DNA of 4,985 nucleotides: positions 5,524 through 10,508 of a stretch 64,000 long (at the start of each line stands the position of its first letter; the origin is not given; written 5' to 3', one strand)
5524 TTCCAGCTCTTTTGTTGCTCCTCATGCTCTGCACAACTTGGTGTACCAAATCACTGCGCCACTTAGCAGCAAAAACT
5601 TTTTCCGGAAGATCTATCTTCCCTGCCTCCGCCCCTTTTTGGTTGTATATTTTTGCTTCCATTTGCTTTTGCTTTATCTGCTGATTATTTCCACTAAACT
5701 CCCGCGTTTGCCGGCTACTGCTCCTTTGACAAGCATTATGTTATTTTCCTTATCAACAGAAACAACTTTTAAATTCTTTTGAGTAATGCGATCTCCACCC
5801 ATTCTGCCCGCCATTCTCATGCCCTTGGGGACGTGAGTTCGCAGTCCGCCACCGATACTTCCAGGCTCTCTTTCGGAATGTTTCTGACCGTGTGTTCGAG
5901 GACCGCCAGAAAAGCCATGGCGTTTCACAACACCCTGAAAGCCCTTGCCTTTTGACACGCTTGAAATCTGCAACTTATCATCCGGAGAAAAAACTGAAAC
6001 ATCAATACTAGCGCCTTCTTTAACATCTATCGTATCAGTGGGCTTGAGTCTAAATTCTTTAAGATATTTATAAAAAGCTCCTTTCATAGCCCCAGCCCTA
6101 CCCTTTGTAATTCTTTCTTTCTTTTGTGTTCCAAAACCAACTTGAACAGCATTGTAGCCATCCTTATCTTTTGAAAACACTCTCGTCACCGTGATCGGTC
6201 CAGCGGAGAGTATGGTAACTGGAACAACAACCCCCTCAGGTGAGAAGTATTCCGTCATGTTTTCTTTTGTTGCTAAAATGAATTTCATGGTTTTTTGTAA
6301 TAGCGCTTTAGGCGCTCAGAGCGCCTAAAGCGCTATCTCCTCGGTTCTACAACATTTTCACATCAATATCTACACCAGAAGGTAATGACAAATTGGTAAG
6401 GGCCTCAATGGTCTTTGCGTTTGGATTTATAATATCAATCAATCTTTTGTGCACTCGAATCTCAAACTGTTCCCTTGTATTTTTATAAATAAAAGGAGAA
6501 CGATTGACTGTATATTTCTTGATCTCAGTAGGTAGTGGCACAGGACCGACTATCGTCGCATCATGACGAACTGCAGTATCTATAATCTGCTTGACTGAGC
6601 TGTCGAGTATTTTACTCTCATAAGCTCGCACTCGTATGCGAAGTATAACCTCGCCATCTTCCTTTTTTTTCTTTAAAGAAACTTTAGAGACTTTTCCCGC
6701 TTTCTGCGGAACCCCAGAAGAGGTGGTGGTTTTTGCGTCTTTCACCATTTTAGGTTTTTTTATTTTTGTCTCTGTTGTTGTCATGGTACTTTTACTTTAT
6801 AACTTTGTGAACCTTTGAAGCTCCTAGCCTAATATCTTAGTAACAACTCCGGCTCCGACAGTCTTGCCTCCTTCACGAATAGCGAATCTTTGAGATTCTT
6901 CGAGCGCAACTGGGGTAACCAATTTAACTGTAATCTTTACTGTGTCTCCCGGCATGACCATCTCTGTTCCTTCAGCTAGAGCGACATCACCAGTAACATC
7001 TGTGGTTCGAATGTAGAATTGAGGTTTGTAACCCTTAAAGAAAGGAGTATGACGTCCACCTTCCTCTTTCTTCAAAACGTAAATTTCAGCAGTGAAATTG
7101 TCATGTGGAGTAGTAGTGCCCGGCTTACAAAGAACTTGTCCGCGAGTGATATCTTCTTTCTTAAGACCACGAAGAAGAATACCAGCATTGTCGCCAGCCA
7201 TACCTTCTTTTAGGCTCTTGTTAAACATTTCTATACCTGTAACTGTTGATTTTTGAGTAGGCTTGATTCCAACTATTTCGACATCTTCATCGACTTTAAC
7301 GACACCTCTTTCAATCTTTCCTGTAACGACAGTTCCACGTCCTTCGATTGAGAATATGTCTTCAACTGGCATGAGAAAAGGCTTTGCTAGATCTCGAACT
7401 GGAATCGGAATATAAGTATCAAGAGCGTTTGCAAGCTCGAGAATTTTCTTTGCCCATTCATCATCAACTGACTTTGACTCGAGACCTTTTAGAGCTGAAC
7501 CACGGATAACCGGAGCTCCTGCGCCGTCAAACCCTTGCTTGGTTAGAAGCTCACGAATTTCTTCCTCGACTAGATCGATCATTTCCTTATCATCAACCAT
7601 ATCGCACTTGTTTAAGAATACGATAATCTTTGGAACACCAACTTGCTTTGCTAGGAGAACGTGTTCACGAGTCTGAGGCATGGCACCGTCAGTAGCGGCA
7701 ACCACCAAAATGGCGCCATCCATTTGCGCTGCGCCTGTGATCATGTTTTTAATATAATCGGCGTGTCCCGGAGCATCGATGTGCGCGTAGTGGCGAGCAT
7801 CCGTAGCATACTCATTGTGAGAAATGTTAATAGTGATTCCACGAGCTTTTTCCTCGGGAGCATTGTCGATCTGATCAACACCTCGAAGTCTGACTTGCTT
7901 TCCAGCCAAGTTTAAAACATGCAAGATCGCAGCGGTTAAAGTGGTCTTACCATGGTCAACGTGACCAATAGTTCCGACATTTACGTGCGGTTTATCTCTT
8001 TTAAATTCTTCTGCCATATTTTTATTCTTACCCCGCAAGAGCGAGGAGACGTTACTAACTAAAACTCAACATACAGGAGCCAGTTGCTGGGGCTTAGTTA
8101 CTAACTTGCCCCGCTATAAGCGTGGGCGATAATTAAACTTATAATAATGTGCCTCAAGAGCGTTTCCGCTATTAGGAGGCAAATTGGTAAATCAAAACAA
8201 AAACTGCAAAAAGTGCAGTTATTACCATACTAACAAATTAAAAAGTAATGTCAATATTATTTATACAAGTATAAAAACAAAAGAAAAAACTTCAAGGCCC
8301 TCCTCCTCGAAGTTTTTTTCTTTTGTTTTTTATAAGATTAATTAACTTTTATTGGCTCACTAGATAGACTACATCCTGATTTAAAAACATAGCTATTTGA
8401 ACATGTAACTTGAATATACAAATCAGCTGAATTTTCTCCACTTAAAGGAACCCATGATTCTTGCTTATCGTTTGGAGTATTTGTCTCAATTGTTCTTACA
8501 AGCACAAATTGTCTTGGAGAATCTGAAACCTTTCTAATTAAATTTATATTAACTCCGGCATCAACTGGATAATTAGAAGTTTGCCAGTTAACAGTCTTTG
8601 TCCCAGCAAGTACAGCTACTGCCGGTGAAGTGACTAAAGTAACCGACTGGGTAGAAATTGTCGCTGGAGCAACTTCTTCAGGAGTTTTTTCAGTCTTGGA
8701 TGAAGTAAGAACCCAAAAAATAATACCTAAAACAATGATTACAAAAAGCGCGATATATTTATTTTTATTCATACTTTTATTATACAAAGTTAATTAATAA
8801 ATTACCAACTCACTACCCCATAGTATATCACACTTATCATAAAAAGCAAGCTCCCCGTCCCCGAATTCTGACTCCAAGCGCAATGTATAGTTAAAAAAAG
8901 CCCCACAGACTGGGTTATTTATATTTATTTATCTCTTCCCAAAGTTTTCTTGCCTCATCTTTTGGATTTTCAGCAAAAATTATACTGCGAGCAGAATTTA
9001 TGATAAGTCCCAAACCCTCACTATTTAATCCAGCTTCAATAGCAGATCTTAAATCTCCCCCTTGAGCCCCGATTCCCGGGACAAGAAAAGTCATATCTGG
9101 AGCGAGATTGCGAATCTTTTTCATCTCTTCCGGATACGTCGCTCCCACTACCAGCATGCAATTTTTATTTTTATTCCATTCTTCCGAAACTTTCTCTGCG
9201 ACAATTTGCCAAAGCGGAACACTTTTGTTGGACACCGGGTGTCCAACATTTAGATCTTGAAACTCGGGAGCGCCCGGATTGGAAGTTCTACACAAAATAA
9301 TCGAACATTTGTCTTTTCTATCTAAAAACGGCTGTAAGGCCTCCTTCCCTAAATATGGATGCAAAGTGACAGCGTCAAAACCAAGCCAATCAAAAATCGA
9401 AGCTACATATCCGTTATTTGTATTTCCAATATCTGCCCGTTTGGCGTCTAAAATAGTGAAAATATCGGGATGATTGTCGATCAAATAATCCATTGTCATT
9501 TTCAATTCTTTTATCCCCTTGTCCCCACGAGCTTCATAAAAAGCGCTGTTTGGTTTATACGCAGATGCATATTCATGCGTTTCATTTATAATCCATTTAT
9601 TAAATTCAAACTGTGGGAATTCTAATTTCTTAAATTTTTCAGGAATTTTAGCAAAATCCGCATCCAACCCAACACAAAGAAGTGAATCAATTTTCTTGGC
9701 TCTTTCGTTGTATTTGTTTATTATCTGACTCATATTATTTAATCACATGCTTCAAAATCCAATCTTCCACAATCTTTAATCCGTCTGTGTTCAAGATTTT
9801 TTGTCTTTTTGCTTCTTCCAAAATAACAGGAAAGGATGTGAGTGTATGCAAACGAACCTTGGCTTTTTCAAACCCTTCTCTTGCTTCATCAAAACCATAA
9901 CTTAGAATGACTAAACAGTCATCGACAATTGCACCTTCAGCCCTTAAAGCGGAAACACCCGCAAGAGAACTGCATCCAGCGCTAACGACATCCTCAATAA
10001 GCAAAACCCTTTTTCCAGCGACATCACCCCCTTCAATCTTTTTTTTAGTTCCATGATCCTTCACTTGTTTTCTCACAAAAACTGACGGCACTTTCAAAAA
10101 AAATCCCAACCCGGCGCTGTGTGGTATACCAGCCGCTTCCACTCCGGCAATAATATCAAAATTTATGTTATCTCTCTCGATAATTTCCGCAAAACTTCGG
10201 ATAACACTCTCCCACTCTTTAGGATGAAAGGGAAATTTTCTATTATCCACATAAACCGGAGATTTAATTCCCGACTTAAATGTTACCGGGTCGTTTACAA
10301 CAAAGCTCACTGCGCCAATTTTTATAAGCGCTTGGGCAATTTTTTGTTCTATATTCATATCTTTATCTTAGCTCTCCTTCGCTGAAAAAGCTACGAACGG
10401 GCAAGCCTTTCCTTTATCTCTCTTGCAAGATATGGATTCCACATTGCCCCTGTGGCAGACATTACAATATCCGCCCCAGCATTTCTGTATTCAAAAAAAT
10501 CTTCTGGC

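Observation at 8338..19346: ~11-kb block with a complete pyrimidine de novo operon and a ParD/RelE module lies between fusA and tuf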

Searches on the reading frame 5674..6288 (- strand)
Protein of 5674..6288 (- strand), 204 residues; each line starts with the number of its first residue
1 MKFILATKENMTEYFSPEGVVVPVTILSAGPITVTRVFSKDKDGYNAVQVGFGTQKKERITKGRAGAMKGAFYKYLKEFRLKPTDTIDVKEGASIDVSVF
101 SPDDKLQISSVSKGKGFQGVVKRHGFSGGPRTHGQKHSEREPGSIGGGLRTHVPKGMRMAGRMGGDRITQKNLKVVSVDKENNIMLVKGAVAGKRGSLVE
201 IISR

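Call 4: search_protein_families(library=pfam, proteins=[window:5674-6288:-], max_evalue=0.01)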
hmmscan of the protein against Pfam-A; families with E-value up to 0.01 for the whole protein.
window:5674-6288:- (204 aa): 1 family
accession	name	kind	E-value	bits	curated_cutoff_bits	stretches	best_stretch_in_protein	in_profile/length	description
PF00297.29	Ribosomal_L3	-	9.4e-17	61.5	22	1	98-181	210-291/369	Ribosomal protein L3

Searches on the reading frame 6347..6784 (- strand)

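Call 4: search_protein_families(library=pfam, proteins=[window:6347-6784:-], max_evalue=0.01)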
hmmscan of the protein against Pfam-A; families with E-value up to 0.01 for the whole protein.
window:6347-6784:- (145 aa): 1 family
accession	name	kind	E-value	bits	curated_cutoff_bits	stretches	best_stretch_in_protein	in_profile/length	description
PF00338.27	Ribosomal_S10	-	1e-32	112.8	21.2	1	49-143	1-98/98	Ribosomal protein S10p/S20e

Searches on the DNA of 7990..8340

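Call 86: search_rna_families(source=window, start=7990, end=8340, threshold=evalue, max_evalue=10)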
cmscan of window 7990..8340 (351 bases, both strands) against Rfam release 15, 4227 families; matches with E-value up to 10: 24.
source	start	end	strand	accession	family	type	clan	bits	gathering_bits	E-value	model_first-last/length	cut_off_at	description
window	8051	8107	+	RF03463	mir-3036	Gene; miRNA;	-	25.8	70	0.017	1-58/58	no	mir-3036 microRNA precursor family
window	8260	8339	-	RF00885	MIR821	Gene; miRNA;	-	23.6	249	0.019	1-275/275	no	MIR821 microRNA precursor family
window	8285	8317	-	RF04337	Plastid-psbJ-1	Cis-reg;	CL00152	20.5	62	1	1-64/64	no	Plastid-psbJ-1 3UTR RNA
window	8260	8332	-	RF01742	lactis-plasmid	Gene; sRNA;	-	20.2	70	0.76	1-106/106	no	lactis-plasmid RNA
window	8282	8326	+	RF00489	ctRNA_p42d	Gene; antisense;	-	19.9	50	0.075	1-46/46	no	ctRNA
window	8274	8340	-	RF00557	L10_leader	Cis-reg; leader;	-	19.5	44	0.44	66-138/138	5'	Ribosomal protein L10 leader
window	8269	8335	+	RF04097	MIR2630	Gene; miRNA;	-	18.9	144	0.15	1-229/229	no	MIR2630 microRNA precursor family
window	8240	8319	+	RF02844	RefA9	Gene; antisense;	-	18.9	49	1.6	1-64/64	no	Enterococcus sRNA A9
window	8245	8319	+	RF02057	STnc40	Gene; sRNA;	-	18.5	45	1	1-70/70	no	Salmonella enterica sRNA STnc40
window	8268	8334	-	RF04097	MIR2630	Gene; miRNA;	-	18.1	144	0.24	1-229/229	no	MIR2630 microRNA precursor family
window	8240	8322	+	RF01859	Phe_leader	Cis-reg; leader;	-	17.7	55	1.7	1-125/125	no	Phenylalanine leader peptide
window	8229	8330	-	RF02384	FasX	Gene; sRNA;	-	17.5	100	1.1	1-205/205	no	FasX small RNA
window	8287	8315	-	RF04249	mir-310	Gene; miRNA;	CL00137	17.4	48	0.59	1-74/74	no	mir-310 microRNA precursor family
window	8251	8304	-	RF02060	STnc410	Gene; sRNA;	-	17.3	50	0.16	1-158/158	no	Enterobacterial sRNA STnc410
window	8273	8330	+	RF04157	MIR9486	Gene; miRNA;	-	16.9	100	0.87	32-89/119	no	MIR9486 microRNA precursor family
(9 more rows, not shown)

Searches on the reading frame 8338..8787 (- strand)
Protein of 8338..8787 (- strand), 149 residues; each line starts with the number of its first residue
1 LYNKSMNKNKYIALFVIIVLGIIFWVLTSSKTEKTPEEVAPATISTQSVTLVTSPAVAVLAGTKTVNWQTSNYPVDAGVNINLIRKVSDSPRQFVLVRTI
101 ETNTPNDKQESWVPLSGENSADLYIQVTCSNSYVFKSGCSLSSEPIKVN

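Call 3: search_protein_families(library=pfam, proteins=[window:8338-8787:-], max_evalue=0.01)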
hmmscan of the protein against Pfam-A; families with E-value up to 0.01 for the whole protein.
window:8338-8787:- (149 aa): 0 families

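Call 32: search_protein_families(library=ncbifam, proteins=[window:8338-8787:-], max_evalue=0.01)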
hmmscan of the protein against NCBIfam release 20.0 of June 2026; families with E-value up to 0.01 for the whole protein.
window:8338-8787:- (149 aa): 0 families

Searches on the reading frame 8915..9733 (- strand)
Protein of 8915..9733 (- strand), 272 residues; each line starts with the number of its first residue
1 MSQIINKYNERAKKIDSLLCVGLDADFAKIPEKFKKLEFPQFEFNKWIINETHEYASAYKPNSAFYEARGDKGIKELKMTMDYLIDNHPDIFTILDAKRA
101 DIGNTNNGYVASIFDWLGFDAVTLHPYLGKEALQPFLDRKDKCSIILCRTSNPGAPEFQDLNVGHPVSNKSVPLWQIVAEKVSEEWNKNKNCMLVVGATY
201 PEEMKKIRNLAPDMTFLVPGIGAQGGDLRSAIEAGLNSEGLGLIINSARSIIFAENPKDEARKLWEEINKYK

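Call 3: search_protein_families(library=pfam, proteins=[window:8915-9733:-], max_evalue=0.01)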
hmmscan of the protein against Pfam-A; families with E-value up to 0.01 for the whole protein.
window:8915-9733:- (272 aa): 1 family
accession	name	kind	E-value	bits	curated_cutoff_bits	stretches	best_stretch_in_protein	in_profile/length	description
PF00215.30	OMPdecase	-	3.2e-27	96.3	27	1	19-263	3-220/221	Orotidine 5'-phosphate decarboxylase / HUMPS family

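Call 32: search_protein_families(library=ncbifam, proteins=[window:8915-9733:-], max_evalue=0.01)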
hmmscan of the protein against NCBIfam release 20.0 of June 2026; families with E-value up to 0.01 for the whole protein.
window:8915-9733:- (272 aa): 5 families
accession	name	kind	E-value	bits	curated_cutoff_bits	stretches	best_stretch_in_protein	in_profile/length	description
TIGR02127.1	pyrF_sub2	equivalog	1.5e-66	224.3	110.6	1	7-263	4-259/261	orotidine-5'-phosphate decarboxylase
NF004034.0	PRK05500.1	equivalog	1.2e-45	156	656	1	5-272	4-262/478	bifunctional orotidine-5'-phosphate decarboxylase/orotate phosphoribosyltransferase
NF010386.0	PRK13813.1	equivalog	1.8e-16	60.4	208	1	93-270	57-215/216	orotidine 5'-phosphate decarboxylase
TIGR01740.1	pyrF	equivalog_domain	8e-11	42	92.3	1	49-263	17-214/216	orotidine-5'-phosphate decarboxylase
NF001273.0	PRK00230.1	equivalog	6.6e-05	22.4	193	1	83-270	50-231/233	orotidine-5'-phosphate decarboxylase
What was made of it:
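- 8915..10358 (-): pyrE (10358..9735) and pyrF (9733..8915; type-2 OMP decarboxylase). TIGR02127 pyrF_sub2 224 bits, above its cut-off of 110.6 (call 32).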

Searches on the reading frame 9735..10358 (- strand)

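Call 3: search_protein_families(library=pfam, proteins=[window:9735-10358:-], max_evalue=0.01)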
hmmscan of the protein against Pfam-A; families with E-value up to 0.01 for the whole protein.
window:9735-10358:- (207 aa): 1 family
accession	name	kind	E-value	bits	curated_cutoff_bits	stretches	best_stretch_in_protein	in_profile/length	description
PF00156.33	Pribosyltran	-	1.3e-09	38.1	26.3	1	51-143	14-115/158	Phosphoribosyl transferase domain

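Call 32: search_protein_families(library=ncbifam, proteins=[window:9735-10358:-], max_evalue=0.01)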
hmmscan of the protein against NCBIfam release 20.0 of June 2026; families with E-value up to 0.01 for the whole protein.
window:9735-10358:- (207 aa): 21 families
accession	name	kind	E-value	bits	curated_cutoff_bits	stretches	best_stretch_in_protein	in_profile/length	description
NF001729.0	PRK00455.1-3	equivalog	3.2e-46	157.6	245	1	3-200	12-212/231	orotate phosphoribosyltransferase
TIGR00336.1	pyrE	equivalog_domain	5e-35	120.8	106.8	1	11-175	3-169/173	orotate phosphoribosyltransferase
NF004034.0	PRK05500.1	equivalog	1.3e-24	86.7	656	1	28-181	308-458/478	bifunctional orotidine-5'-phosphate decarboxylase/orotate phosphoribosyltransferase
NF010382.0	PRK13809.1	equivalog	1.3e-19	70.5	208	1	5-199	11-201/210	orotate phosphoribosyltransferase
TIGR01367.1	pyrE_Therm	equivalog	8.3e-12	45.1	150.25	1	27-175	19-161/187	orotate phosphoribosyltransferase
NF040646.1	HPT_Archaea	equivalog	4.3e-11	42.7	200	1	57-176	44-174/184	hypoxanthine/guanine phosphoribosyltransferase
NF002635.0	PRK02304.1-4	subfamily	9.2e-10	38.3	146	1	57-178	44-176/188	adenine phosphoribosyltransferase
NF002634.0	PRK02304.1-3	equivalog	3.7e-08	33.3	170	1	49-177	40-180/182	adenine phosphoribosyltransferase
NF002636.0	PRK02304.1-5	equivalog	4e-08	32.9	125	1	45-168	35-170/176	adenine phosphoribosyltransferase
NF002620.0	PRK02277.1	subfamily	3.3e-07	30.2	115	1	34-153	54-179/201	orotate phosphoribosyltransferase-like protein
NF005592.0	PRK07322.1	subfamily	2.3e-06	27.1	143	1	113-155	118-160/180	adenine phosphoribosyltransferase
NF006671.0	PRK09219.1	equivalog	2.5e-06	27.1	177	0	115-176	117-178/192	xanthine phosphoribosyltransferase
TIGR01090.1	apt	equivalog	7.8e-06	26.1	185.85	0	46-100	28-80/169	adenine phosphoribosyltransferase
TIGR01744.1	XPRTase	equivalog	1.5e-05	24.7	164.45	0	45-98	31-82/191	xanthine phosphoribosyltransferase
TIGR01251.1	ribP_PPkin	subfamily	4.8e-05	22.4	113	1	92-174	185-269/309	ribose-phosphate diphosphokinase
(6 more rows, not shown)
